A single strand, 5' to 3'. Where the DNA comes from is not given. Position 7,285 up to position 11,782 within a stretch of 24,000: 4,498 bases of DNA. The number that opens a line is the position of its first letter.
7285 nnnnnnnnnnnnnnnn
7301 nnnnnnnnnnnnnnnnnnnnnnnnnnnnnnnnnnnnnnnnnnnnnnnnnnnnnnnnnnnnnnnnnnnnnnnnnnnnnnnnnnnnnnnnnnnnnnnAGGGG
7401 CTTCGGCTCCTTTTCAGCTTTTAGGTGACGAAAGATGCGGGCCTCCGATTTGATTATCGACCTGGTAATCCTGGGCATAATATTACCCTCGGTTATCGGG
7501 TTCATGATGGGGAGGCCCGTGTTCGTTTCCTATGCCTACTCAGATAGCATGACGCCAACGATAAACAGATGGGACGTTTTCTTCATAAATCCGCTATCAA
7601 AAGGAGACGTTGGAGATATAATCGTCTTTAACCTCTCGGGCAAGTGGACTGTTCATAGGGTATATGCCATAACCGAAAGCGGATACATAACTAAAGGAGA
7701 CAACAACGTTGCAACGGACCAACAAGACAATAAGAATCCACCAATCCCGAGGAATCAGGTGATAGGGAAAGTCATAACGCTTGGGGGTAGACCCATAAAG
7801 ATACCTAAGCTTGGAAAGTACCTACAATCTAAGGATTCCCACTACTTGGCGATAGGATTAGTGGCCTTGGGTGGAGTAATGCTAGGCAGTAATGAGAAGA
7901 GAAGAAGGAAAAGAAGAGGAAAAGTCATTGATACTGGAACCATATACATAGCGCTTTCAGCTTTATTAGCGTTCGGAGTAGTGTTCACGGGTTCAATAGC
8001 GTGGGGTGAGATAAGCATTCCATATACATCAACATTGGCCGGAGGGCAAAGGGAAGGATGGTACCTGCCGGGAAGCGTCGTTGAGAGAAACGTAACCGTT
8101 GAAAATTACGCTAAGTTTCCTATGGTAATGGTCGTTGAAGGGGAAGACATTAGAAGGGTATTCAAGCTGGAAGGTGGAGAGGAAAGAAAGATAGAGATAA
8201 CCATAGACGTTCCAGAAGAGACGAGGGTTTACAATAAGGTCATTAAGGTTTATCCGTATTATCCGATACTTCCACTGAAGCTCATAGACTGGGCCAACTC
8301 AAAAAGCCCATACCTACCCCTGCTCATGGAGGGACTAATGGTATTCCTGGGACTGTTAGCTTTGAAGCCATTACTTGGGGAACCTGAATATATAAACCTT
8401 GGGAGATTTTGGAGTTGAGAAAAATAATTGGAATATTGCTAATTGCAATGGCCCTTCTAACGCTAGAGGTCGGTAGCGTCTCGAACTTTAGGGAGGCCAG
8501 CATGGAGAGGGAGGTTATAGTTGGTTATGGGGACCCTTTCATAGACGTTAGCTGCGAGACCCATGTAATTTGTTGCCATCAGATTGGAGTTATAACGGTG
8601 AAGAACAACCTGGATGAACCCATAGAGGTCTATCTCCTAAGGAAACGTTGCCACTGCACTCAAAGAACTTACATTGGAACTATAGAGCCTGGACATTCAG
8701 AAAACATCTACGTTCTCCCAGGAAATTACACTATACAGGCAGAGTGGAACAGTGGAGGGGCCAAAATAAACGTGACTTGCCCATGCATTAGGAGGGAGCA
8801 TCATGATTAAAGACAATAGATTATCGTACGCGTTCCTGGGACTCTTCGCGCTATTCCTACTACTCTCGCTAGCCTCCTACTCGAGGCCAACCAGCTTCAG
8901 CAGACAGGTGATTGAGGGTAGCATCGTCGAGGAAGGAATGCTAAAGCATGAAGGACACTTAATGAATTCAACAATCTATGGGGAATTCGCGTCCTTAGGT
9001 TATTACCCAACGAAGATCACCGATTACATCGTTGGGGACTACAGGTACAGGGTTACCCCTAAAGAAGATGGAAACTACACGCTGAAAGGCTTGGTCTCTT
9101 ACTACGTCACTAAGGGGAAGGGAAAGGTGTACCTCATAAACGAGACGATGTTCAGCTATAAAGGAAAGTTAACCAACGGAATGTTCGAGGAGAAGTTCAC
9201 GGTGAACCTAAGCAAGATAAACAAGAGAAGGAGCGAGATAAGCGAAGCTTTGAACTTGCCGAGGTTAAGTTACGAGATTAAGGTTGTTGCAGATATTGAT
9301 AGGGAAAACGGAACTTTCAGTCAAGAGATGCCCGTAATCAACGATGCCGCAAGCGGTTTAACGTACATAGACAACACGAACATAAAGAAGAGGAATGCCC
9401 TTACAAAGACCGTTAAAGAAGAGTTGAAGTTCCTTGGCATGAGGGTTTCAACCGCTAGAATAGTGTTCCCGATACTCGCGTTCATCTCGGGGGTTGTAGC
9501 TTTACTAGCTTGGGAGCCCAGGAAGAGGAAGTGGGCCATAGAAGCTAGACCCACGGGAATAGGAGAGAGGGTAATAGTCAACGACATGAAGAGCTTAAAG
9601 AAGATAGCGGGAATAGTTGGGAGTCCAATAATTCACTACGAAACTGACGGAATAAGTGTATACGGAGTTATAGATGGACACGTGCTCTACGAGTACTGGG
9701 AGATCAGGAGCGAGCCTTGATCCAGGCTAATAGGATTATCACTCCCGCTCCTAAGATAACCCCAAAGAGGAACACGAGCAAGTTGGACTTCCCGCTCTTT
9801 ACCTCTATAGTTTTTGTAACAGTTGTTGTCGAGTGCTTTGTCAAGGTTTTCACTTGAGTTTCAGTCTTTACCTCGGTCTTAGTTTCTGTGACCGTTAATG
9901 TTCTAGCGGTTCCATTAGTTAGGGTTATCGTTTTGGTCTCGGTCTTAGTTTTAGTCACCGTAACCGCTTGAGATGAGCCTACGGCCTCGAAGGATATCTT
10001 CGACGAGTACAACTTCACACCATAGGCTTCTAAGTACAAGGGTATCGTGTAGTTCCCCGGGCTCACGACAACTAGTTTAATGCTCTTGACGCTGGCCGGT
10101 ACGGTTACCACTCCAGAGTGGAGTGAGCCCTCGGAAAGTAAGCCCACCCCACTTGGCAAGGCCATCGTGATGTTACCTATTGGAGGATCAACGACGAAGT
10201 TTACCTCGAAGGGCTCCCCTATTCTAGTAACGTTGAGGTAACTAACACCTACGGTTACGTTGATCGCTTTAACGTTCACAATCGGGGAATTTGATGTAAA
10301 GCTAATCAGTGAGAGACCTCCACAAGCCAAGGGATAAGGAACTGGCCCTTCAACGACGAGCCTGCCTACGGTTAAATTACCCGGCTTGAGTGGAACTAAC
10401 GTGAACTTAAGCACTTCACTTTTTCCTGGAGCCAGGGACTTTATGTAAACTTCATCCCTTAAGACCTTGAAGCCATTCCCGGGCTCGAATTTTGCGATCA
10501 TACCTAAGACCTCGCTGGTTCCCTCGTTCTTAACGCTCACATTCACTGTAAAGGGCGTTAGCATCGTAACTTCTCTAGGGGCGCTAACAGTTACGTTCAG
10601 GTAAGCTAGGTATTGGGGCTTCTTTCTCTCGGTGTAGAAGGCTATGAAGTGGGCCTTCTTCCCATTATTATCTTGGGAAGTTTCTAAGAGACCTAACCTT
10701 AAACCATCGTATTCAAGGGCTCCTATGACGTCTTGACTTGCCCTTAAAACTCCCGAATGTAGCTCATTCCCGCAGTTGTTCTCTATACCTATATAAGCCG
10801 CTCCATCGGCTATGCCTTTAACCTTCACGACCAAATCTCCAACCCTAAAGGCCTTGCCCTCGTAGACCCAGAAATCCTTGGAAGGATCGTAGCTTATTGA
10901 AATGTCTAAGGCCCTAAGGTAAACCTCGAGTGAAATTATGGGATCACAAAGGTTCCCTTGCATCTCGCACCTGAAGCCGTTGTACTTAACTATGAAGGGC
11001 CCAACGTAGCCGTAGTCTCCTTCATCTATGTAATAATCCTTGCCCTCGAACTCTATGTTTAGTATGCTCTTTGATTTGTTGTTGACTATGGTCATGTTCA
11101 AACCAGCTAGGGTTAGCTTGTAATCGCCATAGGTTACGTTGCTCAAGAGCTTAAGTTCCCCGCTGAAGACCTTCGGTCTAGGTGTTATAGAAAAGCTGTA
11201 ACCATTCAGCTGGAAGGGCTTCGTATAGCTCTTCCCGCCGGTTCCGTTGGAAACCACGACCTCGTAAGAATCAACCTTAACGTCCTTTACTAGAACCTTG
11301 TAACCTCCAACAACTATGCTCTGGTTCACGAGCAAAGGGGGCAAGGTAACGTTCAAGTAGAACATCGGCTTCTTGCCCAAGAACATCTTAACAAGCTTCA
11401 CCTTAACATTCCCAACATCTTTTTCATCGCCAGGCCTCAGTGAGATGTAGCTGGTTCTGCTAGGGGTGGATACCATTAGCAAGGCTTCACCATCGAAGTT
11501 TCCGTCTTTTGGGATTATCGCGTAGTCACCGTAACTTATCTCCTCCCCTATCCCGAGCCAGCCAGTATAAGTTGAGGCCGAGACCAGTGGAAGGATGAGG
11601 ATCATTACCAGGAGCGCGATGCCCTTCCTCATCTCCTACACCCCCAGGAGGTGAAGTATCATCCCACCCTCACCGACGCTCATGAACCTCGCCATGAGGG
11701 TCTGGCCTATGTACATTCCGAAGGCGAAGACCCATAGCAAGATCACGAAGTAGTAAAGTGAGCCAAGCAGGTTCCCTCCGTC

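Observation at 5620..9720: Uncharacterised TasA/AbpA-like extracellular fibre locus (regulator, two subunit paralogs, dedicated SipW-type peptidase, Cys-rich minor protein, membrane protein)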

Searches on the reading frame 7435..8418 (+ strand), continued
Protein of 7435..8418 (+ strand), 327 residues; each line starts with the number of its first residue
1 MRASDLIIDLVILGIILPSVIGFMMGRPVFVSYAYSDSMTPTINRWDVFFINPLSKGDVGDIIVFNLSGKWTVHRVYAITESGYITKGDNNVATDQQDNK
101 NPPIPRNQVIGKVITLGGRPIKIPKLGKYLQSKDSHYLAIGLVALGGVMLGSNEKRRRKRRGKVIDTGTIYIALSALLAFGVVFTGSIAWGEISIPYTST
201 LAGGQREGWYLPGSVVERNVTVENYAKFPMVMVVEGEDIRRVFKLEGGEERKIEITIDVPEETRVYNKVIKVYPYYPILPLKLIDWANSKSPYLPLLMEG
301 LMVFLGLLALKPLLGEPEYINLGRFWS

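Call 92: get_annotated_region(hit=H7, flank=6000)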
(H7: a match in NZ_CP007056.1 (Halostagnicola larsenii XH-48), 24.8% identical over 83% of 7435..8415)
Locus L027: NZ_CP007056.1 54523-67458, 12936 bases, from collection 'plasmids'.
description: Halostagnicola larsenii XH-48 plasmid unnamed, complete sequence
organism: Halostagnicola larsenii XH-48 (NCBI taxid 797299)
taxonomy: Archaea; Euryarchaeota; Halobacteria; Halobacteriales; Natrialbaceae; Halostagnicola; Halostagnicola larsenii; Halostagnicola larsenii XH-48
host: -; source: -; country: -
typing (MOB-suite, as given by PLSDB): non-mobilizable
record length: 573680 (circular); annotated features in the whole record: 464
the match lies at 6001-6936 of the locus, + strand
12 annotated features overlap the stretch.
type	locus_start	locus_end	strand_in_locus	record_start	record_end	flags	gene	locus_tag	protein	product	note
CDS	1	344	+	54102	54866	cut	-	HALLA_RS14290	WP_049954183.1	IclR family transcriptional regulator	GO:0006355 - regulation of DNA-templated transcription [Evidence IEA]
CDS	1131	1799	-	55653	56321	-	-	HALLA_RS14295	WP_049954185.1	hypothetical protein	-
CDS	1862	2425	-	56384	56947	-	-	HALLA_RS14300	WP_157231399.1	hypothetical protein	-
CDS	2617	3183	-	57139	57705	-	-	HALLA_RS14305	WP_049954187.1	response regulator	GO:0000160 - phosphorelay signal transduction system [Evidence IEA]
CDS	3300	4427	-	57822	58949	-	-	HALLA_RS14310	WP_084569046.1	response regulator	-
CDS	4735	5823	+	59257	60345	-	-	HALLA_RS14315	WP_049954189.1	DUF5305 domain-containing protein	-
CDS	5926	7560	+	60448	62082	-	-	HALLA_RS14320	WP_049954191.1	signal peptidase I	-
CDS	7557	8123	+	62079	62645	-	-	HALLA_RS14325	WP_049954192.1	helix-turn-helix domain-containing protein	-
CDS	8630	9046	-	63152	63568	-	-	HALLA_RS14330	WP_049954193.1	TRAM domain-containing protein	-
CDS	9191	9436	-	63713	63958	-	-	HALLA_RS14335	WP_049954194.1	PRC-barrel domain-containing protein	-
CDS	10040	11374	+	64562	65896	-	trkA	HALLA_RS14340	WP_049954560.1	Trk system potassium transporter TrkA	GO:0006813 - potassium ion transport [Evidence IEA]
CDS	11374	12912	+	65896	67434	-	-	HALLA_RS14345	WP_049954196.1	TrkH family potassium uptake protein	-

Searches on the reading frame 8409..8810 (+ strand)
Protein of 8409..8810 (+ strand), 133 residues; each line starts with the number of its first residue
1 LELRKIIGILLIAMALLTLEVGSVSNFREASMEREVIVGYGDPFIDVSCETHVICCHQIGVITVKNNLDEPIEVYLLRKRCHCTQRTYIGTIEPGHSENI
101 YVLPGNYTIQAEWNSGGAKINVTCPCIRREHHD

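Call 3: search_protein_families(library=pfam, max_evalue=1, proteins=[window:8409-8810:+])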
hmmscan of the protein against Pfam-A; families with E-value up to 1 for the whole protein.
window:8409-8810:+ (133 aa): 1 family
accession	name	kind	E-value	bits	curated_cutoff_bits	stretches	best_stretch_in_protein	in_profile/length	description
PF07610.17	DUF1573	-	0.048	14.1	26.1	1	62-102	23-64/98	Protein of unknown function (DUF1573)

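Call 4: search_protein_families(library=ncbifam, max_evalue=1, proteins=[window:8409-8810:+])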
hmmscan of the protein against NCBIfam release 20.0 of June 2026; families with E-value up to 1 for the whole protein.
window:8409-8810:+ (133 aa): 1 family
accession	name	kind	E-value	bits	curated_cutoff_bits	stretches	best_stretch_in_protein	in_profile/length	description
NF041425.1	OS_HP2_seleno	subfamily_domain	0.0055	17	100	1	63-102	22-61/98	OS_HP2 family (seleno)protein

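Call 20: find_homologous_proteins(query=window:8409-8807:+, max_evalue=0.001)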
Query window:8409-8807:+ (133 aa): 1 proteins with E <= 0.001 among 13 candidates.
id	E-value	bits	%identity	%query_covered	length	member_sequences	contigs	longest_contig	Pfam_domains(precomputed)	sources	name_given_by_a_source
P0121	3.5e-84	297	99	98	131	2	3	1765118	-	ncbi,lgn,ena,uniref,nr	ncbi:hypothetical protein [Pyrococcus abyssi]|uniref:Uncharacterized protein n=1 Tax=Pyrococcus abys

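Call 29: search_protein_representatives(protein=window:8409-8807:+)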
Query: 133 residues. Proteins with E-value up to 0.001 (for the whole library): 9; up to 1e-10: 4; up to 1e-30: 0. The best 9 are listed.
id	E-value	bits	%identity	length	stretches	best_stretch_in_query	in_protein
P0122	2.3e-29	118.3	49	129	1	4-130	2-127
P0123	1.5e-16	76.9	44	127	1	3-125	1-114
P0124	1.5e-13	67.1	34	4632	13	32-64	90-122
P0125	6.0e-11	58.7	46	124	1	3-132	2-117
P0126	6.0e-10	55.5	39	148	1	3-130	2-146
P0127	2.9e-08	50.0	34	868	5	50-110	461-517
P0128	1.3e-07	47.9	37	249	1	10-122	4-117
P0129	2.2e-07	47.2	38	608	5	89-127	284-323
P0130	5.9e-05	39.3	40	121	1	3-127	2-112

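Call 42: find_homologous_proteins(query=A3, max_evalue=0.001)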
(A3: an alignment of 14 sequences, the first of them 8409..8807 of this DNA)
Query A3 (14 sequences) (133 aa, profile of the alignment): 22 proteins with E <= 0.001 among 3715 candidates.
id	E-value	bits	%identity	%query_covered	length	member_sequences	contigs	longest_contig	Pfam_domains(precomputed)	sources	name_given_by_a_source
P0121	8.9e-39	151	99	98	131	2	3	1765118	-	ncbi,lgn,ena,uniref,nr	ncbi:hypothetical protein [Pyrococcus abyssi]|uniref:Uncharacterized protein n=1 Tax=Pyrococcus abys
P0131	7.3e-29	118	21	83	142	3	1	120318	-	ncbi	-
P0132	1.8e-28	117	28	53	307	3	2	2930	-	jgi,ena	-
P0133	3.1e-28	116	33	53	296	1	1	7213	-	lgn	-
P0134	1.3e-27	114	22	91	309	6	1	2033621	-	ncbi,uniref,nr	ncbi:hypothetical protein VFC49_08140 [Thermococcus sp. SY098]|uniref:COG1470 family protein n=1 Tax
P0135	3.4e-27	113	30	53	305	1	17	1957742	-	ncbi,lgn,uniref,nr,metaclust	ncbi:COG1470 family protein [Thermococcus paralvinellae]|uniref:DUF11 domain-containing protein n=1 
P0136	6.5e-27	112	22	91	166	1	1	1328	-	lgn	-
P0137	7.6e-26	109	31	89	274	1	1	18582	-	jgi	-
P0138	1.3e-25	108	26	53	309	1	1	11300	-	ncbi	ncbi:COG1470 family protein [Thermococcus sp.]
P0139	2.0e-25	107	33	41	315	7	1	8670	-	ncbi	-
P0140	5.9e-25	106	29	54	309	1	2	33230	-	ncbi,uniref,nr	ncbi:hypothetical protein E3E31_11835 [Thermococcus sp. M39]|uniref:COG1470 family protein n=1 Tax=u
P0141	6.4e-25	106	27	94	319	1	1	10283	-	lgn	-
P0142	1.6e-24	104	39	27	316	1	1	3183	-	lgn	-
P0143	5.7e-24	103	27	78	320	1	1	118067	-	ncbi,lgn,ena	-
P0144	7.9e-22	96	25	92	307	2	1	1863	-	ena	-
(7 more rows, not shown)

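Call 51: predict_structure(alignment_id=A4)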
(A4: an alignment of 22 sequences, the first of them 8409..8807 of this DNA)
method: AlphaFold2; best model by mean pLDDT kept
length: 133 residues; sequences in the alignment: 22
mean_pLDDT: 75.0   pTM: 0.58
mean pLDDT of the five models: 75.0, 71.6, 71.0, 70.7, 66.7
residues with pLDDT >= 90: 30; 70-90: 60; 50-70: 20; < 50: 23
segments of 3 or more residues with pLDDT < 50: 22-40, 130-133
pLDDT, mean of each block of 10 residues (from residue 1): 84 77 44 39 72 68 89 91 91 94 86 85 65 43
secondary structure, 60 per line:
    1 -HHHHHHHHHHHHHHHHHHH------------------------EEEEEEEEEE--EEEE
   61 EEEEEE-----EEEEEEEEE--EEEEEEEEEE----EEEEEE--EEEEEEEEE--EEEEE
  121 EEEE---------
elements in order: H2-20 E45-54 E57-66 E72-80 E83-92 E97-102 E105-113 E116-124

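Call 55: fold_search(model_id=the predicted structure, library=pdb)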
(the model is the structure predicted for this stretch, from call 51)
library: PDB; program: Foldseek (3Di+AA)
matches with E <= 10: 1361; with E <= 0.001: 14
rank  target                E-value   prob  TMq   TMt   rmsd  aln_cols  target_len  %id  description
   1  8xrv_B                4.4e-04  1.00  0.29  0.08   7.6       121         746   12  The crystal structure of a GH3 enzyme CcBgl3B with glucose (released 2024-04-10)
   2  8xrt_D                7.0e-04  1.00  0.26  0.08   7.7       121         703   12  The crystal structure of a GH3 enzyme CcBgl3B (released 2024-04-10)
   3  4zoa_B                7.0e-04  1.00  0.27  0.08  11.3       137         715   15  Crystal Structure of beta-glucosidase from Listeria innocua in complex with isofagomine (released 2016-05-18)
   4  8xrv_D                7.4e-04  1.00  0.27  0.08   7.5       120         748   12  The crystal structure of a GH3 enzyme CcBgl3B with glucose (released 2024-04-10)
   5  8xrx_C                7.8e-04  1.00  0.25  0.07   7.6       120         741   12  The crystal structure of a GH3 enzyme CcBgl3B with glucose and gentiobiose (released 2024-04-10)
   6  6r5p_A                8.2e-04  1.00  0.27  0.08   6.8       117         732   13  The crystal structure of Glycoside Hydrolase BglX inactive mutant D286N from P. aeruginosa in complex with glucose (released 2020-04-15)
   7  5tf0_A                8.2e-04  1.00  0.26  0.08   7.0       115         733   14  Crystal Structure of Glycosil Hydrolase Family 3 N-Terminal Domain Protein from Bacteroides intestinalis (released 2016-10-05)
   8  5wab_C                8.2e-04  1.00  0.23  0.08   7.5       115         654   15  Crystal Structure of Bifidobacterium adolescentis GH3 beta-glucosidase (released 2018-04-04)
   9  6r5i_B                8.2e-04  1.00  0.27  0.08  11.5       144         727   15  The crystal structure of the Glycoside Hydrolase BglX from P. aeruginosa (released 2020-04-15)
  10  8xrx_D                9.1e-04  1.00  0.26  0.07   7.8       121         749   12  The crystal structure of a GH3 enzyme CcBgl3B with glucose and gentiobiose (released 2024-04-10)
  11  5xxn_A                9.1e-04  1.00  0.28  0.09  11.6       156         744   15  Crystal Structure of mutant (D286N) beta-glucosidase from Bacteroides thetaiotaomicron in complex with sophorose (released 2017-12-13)
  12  6r5i_A                9.1e-04  1.00  0.27  0.08  11.6       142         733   15  The crystal structure of the Glycoside Hydrolase BglX from P. aeruginosa (released 2020-04-15)
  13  5xxl_B                9.6e-04  1.00  0.27  0.08   6.8       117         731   14  Crystal structure of GH3 beta-glucosidase from Bacteroides thetaiotaomicron (released 2017-12-13)
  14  5xxo_A                9.6e-04  1.00  0.27  0.08   7.0       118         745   14  Crystal structure of mutant (D286N) GH3 beta-glucosidase from Bacteroides thetaiotaomicron in complex with sophorotrio (released 2017-12-13)
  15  5xxn_B                1.0e-03  1.00  0.27  0.08  11.0       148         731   15  Crystal Structure of mutant (D286N) beta-glucosidase from Bacteroides thetaiotaomicron in complex with sophorose (released 2017-12-13)
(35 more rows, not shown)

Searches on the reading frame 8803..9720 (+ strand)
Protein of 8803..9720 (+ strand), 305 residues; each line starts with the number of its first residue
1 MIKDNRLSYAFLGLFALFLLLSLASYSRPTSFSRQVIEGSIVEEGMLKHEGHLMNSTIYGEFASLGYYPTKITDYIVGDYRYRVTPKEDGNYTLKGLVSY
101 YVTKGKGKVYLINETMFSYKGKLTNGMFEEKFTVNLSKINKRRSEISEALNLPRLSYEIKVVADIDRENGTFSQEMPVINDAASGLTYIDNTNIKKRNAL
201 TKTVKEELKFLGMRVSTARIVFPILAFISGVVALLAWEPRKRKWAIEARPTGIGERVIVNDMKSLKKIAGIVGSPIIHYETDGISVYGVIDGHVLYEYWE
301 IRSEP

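Call 3: search_protein_families(library=pfam, max_evalue=1, proteins=[window:8803-9720:+])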
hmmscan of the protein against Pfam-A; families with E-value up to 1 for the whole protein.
window:8803-9720:+ (305 aa): 1 family
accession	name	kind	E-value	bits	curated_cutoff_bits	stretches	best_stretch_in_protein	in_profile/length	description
PF17231.7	DUF5305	-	1.7e-08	34.6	29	2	125-236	16-137/217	Family of unknown function (DUF5305)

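Call 4: search_protein_families(library=ncbifam, max_evalue=1, proteins=[window:8803-9720:+])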
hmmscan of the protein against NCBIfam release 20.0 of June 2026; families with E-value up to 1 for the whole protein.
window:8803-9720:+ (305 aa): 1 family
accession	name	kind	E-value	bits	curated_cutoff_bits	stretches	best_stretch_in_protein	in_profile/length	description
NF033821.0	YoaK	equivalog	0.074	12.7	32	1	220-237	5-21/32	YoaK family small membrane protein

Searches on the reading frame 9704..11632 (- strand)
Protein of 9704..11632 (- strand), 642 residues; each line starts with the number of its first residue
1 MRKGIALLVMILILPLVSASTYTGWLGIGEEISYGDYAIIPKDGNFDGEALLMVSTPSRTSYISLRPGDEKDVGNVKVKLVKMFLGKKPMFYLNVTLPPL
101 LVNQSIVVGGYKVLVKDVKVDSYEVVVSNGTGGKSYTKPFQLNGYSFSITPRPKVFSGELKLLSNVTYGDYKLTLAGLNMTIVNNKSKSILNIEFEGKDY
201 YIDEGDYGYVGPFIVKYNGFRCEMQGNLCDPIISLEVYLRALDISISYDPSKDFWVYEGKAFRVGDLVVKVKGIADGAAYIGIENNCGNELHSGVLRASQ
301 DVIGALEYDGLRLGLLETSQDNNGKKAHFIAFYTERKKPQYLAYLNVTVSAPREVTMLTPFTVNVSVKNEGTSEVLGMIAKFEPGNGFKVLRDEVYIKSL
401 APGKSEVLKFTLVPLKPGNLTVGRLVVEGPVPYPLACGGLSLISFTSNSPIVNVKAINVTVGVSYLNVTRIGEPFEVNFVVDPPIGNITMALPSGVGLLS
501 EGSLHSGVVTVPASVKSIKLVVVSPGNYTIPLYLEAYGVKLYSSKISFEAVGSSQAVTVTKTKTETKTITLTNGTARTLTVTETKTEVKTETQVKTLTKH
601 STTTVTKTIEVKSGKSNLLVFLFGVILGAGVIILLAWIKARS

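Call 3: search_protein_families(library=pfam, max_evalue=1, proteins=[window:9704-11632:-])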
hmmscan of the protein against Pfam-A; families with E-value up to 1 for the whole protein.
window:9704-11632:- (642 aa): 5 families
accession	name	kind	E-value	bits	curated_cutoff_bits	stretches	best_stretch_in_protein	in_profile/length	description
PF07705.17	CARDB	-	5.2e-05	23.8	22.7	1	348-425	8-81/101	CARDB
PF23643.1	TRAPPC13_C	-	0.003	18.1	27.9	1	352-426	1-75/95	Trafficking protein particle complex subunit 13, C-terminal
PF17231.7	DUF5305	-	0.048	13.5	29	1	557-638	53-137/217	Family of unknown function (DUF5305)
PF18063.6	BB_PF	-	0.69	9.9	27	1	538-616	48-129/204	Beta barrel Pore-forming domain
PF13473.12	Cupredoxin_1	-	0.97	9.9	27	0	542-611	10-78/104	Cupredoxin-like domain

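Call 4: search_protein_families(library=ncbifam, max_evalue=1, proteins=[window:9704-11632:-])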
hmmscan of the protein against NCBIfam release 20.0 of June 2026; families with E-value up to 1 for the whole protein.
window:9704-11632:- (642 aa): 0 families
